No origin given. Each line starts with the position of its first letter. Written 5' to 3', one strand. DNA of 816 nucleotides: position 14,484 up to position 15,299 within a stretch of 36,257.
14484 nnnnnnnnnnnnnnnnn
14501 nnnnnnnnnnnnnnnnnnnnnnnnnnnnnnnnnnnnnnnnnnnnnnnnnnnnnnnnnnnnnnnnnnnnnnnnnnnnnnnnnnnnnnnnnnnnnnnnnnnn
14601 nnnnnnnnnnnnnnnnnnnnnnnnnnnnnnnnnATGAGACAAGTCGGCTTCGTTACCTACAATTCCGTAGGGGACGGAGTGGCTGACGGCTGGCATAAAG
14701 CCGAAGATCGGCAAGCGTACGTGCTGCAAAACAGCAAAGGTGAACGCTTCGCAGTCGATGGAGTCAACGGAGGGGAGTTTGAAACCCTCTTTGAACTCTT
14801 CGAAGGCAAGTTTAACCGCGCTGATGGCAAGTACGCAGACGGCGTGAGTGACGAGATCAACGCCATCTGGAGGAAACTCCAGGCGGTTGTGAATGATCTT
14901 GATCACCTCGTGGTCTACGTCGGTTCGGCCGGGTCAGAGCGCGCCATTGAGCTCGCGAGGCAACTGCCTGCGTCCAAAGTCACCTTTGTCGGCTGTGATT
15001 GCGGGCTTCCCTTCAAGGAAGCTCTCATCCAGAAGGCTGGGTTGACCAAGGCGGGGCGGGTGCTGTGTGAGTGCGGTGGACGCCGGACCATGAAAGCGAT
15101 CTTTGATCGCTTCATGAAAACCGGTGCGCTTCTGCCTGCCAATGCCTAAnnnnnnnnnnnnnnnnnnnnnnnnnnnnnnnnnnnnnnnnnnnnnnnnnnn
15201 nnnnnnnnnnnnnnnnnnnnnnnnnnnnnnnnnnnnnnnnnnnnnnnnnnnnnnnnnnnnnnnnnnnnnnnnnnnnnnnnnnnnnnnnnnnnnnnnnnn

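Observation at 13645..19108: Uncharacterised gene string: consensus promoter, perfect SDs, Cys/His mini-proteins and a receiver pair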

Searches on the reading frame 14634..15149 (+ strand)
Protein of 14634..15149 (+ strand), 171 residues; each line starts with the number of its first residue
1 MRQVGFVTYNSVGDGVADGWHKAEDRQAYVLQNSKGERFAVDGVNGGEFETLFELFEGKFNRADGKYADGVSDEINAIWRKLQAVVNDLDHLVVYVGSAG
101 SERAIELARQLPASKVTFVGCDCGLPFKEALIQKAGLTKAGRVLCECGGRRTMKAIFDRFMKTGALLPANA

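Call 7: search_protein_families(library=pfam, max_evalue=0.1, proteins=[window:14634-15149:+])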
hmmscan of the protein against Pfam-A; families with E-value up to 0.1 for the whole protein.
window:14634-15149:+ (171 aa): 1 family
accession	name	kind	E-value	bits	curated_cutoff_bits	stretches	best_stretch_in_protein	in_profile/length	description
PF01973.23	MptE-like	-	0.0091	16.2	34.6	1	90-124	133-167/171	6-hydroxymethylpterin diphosphokinase MptE-like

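Call 8: search_protein_families(library=phrogs, max_evalue=0.1, proteins=[window:14634-15149:+])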
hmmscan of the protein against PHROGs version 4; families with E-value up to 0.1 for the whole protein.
window:14634-15149:+ (171 aa): 1 family
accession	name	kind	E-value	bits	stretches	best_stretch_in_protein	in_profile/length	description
phrog_26333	-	unknown function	0.0027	18.7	1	35-143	43-147/159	-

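Call 9: search_protein_families(library=ncbifam, max_evalue=0.1, proteins=[window:14634-15149:+])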
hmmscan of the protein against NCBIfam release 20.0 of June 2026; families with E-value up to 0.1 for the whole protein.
window:14634-15149:+ (171 aa): 0 families

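Call 10: search_protein_families(library=padloc, max_evalue=0.1, proteins=[window:14634-15149:+])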
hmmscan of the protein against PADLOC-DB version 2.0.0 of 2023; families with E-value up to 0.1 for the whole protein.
window:14634-15149:+ (171 aa): 0 families

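Call 43: find_homologous_proteins(query=window:14634-15149:+)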
Query window:14634-15149:+ (171 aa): 95 proteins with E <= 0.001 among 147 candidates.
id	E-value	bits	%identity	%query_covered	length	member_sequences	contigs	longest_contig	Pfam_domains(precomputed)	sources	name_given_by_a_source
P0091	7.0e-110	382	100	100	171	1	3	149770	-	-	-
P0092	3.6e-93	328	88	100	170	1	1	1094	-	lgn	-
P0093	1.1e-73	265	72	99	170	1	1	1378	-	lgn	-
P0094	2.4e-70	254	71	100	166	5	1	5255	-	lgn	-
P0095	5.5e-56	207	58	100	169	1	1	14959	-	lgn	-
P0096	2.9e-55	205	59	100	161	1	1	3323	-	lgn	-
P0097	4.5e-54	201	57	98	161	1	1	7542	-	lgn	-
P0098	6.5e-54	200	58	100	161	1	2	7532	-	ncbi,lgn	-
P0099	9.1e-54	200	58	100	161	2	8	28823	-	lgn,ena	-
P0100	1.2e-53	200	57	97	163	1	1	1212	-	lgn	-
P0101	1.4e-53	199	57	98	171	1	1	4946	-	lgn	-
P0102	1.5e-53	199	58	97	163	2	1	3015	-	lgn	-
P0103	1.6e-53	199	60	97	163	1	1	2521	-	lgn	-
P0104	9.4e-53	197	57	100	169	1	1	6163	-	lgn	-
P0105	1.2e-51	193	55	100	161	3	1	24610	-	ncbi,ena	ncbi:MAG: hypothetical protein AAB490_04230 [Patescibacteria group bacterium]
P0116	9.5e-48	180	55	97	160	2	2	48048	-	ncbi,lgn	-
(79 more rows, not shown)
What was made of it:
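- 14634..15149 (+): B: widespread CPR family. Alpha/beta protein with four invariant Cys (CxC...CxC) and a VGSxGSE loop. 95 clusters (call 43).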

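Call 45: find_encoding_contigs(protein=P0095, flank=10000, max_places=2)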
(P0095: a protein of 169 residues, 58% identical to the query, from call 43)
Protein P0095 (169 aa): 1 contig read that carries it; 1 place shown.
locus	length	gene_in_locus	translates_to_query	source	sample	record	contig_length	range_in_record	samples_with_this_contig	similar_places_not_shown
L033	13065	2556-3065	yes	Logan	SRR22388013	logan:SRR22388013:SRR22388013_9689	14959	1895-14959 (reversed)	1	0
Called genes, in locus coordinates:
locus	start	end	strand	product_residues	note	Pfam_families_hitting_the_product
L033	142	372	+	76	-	-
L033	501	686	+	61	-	-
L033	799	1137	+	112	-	-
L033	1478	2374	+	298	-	-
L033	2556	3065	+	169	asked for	-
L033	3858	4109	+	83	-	-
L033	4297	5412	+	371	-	-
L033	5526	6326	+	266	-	-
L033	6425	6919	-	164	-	-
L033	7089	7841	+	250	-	-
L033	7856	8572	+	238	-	-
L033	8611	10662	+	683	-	PF13589:HATPase_c_3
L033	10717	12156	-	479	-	-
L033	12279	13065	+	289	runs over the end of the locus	PF00753:Lactamase_B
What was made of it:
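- B and G lie on one contig in L033 (call 45).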

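Call 47: find_encoding_contigs(protein=P0116, flank=10000, max_places=2)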
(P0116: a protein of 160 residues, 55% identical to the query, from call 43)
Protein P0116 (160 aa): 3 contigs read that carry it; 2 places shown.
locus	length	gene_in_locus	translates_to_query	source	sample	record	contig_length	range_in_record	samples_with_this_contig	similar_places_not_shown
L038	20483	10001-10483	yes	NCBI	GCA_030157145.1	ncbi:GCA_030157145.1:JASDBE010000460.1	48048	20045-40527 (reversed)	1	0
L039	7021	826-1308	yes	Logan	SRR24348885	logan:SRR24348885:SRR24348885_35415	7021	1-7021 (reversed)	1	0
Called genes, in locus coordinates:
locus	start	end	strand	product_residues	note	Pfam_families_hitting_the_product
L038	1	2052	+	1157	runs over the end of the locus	PF00133:tRNA-synt_1, PF00300:His_Phos_1, PF00133:tRNA-synt_1, PF09334:tRNA-synt_1g (weak), PF08264:Anticodon_1, PF19302:DUF5915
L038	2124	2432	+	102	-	-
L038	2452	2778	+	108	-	-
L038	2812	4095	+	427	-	-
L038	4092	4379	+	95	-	PF07845:DUF1636 (weak)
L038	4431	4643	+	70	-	-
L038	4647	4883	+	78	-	-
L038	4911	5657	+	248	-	PF01978:TrmB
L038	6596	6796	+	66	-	-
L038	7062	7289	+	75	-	-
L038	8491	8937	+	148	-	-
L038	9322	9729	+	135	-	-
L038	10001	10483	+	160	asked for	-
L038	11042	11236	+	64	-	-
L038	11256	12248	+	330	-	PF01636:APH (weak), PF07714:PK_Tyr_Ser-Thr (weak), PF06293:Kdo (weak), PF00069:Pkinase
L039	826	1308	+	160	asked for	-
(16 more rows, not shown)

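Call 68: search_solved_structures(query=A7, max_evalue=10, show_alignments=2)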
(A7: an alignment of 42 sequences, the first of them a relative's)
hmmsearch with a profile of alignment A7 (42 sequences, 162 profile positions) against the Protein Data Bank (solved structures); distinct sequences matched with E-value up to 10: 2.
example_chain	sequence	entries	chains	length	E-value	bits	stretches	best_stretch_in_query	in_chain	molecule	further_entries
2eo1_A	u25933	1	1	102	0.59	13.2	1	106-142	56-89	CDNA FLJ14124 fis, clone MAMMA1002498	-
4xrf_A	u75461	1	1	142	1.1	12.3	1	12-77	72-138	Transcriptional regulator, MarR family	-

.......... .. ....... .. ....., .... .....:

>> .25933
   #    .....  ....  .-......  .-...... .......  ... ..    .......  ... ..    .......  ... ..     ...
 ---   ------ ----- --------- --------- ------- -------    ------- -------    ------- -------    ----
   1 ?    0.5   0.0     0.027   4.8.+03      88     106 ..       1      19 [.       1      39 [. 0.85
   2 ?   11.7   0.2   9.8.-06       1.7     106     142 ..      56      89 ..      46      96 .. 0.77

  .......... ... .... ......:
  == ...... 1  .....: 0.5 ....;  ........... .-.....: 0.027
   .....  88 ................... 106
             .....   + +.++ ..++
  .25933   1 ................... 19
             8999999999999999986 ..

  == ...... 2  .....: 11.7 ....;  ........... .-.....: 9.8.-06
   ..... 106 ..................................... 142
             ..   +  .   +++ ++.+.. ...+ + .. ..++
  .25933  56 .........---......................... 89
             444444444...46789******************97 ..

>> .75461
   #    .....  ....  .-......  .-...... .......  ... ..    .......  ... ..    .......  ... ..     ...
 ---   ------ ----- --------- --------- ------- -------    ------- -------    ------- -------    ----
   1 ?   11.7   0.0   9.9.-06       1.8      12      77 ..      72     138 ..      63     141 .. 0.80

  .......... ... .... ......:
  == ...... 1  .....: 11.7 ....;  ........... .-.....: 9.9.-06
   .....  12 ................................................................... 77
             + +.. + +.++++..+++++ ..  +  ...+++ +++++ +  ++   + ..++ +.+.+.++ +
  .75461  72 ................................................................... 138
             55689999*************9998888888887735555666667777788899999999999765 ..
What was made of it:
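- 14634..15149 (+): No significant PDB sequence match (best E 0.59; call 68).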

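Call 73: predict_structure(alignment_id=A7)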
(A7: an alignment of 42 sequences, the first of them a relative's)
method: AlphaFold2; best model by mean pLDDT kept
length: 171 residues; sequences in the alignment: 42
mean_pLDDT: 89.2   pTM: 0.87
mean pLDDT of the five models: 89.2, 86.4, 84.3, 84.1, 84.0
residues with pLDDT >= 90: 113; 70-90: 44; 50-70: 12; < 50: 2
segments of 3 or more residues with pLDDT < 50: none
pLDDT, mean of each block of 10 residues (from residue 1): 92 94 97 89 67 73 84 94 95 93 94 96 89 97 88 95 82 47
secondary structure, 60 per line:
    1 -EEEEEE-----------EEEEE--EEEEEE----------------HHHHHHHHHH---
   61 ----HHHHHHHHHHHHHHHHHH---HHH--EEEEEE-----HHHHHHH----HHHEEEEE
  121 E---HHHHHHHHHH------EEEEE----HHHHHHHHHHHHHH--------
elements in order: E2-7 E19-23 E26-31 H48-57 H65-82 E91-96 H102-108 E116-121 H125-134 E141-145 H150-163
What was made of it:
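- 14634..15149 (+): AlphaFold2 pLDDT 89.2, pTM 0.87 (call 73).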

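Call 76: fold_search(model_id=the predicted structure, library=pdb)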
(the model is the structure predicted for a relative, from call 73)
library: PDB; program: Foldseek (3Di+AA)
matches with E <= 10: 908; with E <= 0.001: 0
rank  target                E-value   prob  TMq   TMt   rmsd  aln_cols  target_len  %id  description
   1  3wrv_B                5.6e-03  0.90  0.38  0.38   9.1       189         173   10  Crystal structure of NN domain of resistance protein (released 2014-08-13)
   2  3wrw_A                1.9e-02  0.60  0.35  0.18  10.3       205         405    9  Crystal structure of the N-terminal domain of resistance protein (released 2014-08-13)
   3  2wia_B                2.2e-02  0.57  0.32  0.24  11.5       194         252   14  Crystal Structures of the N-terminal Intracellular Domain of FeoB from Klebsiella Pneumoniae in Apo Form (released 2010-05-19)
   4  1qv9_A                2.3e-02  0.96  0.49  0.31   6.1       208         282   13  Coenzyme F420-dependent methylenetetrahydromethanopterin dehydrogenase (Mtd) from Methanopyrus kandleri: A methanogeni (released 2003-11-11)
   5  9d91                  2.3e-02  0.72  0.34  0.21  10.1       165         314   10  Crystal structure of L-asparaginase from Streptococcus pneumoniae TIGR4 (released 2024-10-09)
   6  5dnd_A                3.2e-02  0.72  0.34  0.18   6.8       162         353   12  Crystal structure of the Asn-bound guinea pig L-asparaginase 1 catalytic domain active site mutant T116A (released 2016-01-13)
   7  1jja_C                4.4e-02  0.30  0.26  0.17   9.7       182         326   11  CRYSTAL STRUCTURE OF ORTHORHOMBIC FORM OF D90E MUTANT OF ESCHERICHIA COLI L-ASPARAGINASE II (released 2003-09-09)
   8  3wrv_A                4.7e-02  0.63  0.41  0.37   9.8       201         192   11  Crystal structure of NN domain of resistance protein (released 2014-08-13)
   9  4r8k_C                4.7e-02  0.57  0.34  0.19  10.2       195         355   10  Crystal structure of the guinea pig L-asparaginase 1 catalytic domain (released 2014-10-22)
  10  3wry_B                4.7e-02  0.57  0.40  0.20  10.9       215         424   10  Crystal structure of helicase complex 2 (released 2014-08-13)
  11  3wrw_D                4.7e-02  0.47  0.36  0.19  11.0       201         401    8  Crystal structure of the N-terminal domain of resistance protein (released 2014-08-13)
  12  5dne_A                5.0e-02  0.63  0.34  0.18   7.1       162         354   11  Crystal structure of the Asn-bound guinea pig L-asparaginase 1 catalytic domain active site mutant K188M (released 2016-01-13)
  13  4q5i_C                5.0e-02  0.35  0.31  0.23   9.4       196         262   15  Crystal structure of a T151A mutant of the E. coli FeoB G-domain (released 2015-04-08)
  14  6nx6_A                5.0e-02  0.33  0.27  0.17   9.2       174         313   11  ECAII(D90T,K162T) MUTANT IN COMPLEX WITH CITRATE AT PH 5 (released 2019-08-07)
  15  6pa5_A                5.3e-02  0.35  0.29  0.17  12.0       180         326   12  ECAII(T89V,K162T) MUTANT IN COMPLEX WITH L-ASN AT PH 8.3 IN SPACE GROUP P2(1) (released 2019-09-04)
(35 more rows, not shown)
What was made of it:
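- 14634..15149 (+): Best PDB Foldseek E = 5.6e-3, TM <= 0.49 (call 76).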

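Call 81: search_dna_similar(query=window:14634-15149:+, collection=phages, mode=protein, max_evalue=0.01, max_rows=10)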
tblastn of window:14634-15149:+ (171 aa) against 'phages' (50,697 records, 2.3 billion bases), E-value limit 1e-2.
No match.

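Call 93: find_encoding_contigs(protein=window:14634-15149:+, flank=3000, max_places=4)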
Protein window:14634-15149:+ (171 aa): 5 contigs read that carry it; 4 places shown.
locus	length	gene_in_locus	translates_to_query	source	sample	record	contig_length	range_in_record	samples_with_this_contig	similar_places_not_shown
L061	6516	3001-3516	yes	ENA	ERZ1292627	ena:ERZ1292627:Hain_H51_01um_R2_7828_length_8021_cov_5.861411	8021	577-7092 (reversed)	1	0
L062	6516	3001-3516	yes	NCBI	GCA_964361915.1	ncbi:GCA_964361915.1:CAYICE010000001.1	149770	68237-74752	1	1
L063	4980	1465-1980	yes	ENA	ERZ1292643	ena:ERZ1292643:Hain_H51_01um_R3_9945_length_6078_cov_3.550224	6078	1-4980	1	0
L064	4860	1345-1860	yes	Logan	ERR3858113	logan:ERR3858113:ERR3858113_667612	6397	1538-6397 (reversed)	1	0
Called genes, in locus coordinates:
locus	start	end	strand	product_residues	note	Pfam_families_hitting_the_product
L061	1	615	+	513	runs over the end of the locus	?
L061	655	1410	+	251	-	PF01978:TrmB, PF24033:DUF7342 (faint)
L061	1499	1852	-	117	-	-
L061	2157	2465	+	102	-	-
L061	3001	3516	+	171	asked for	-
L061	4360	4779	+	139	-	-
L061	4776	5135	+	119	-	-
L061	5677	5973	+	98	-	-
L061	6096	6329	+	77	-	-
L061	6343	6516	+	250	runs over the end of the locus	?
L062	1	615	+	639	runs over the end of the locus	PF03717:PBP_dimer, PF00905:Transpeptidase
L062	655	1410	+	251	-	PF01978:TrmB, PF24033:DUF7342 (faint)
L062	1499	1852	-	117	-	-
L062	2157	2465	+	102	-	-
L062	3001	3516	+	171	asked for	-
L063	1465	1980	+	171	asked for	-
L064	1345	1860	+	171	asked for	-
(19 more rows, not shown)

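Call 113: search_protein_families(library=pfam, max_evalue=0.01, proteins=[L033:5526-6326:+])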
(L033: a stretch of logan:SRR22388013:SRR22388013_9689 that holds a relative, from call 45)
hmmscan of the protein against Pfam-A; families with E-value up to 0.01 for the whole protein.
L033:5526-6326:+ (266 aa): 0 families
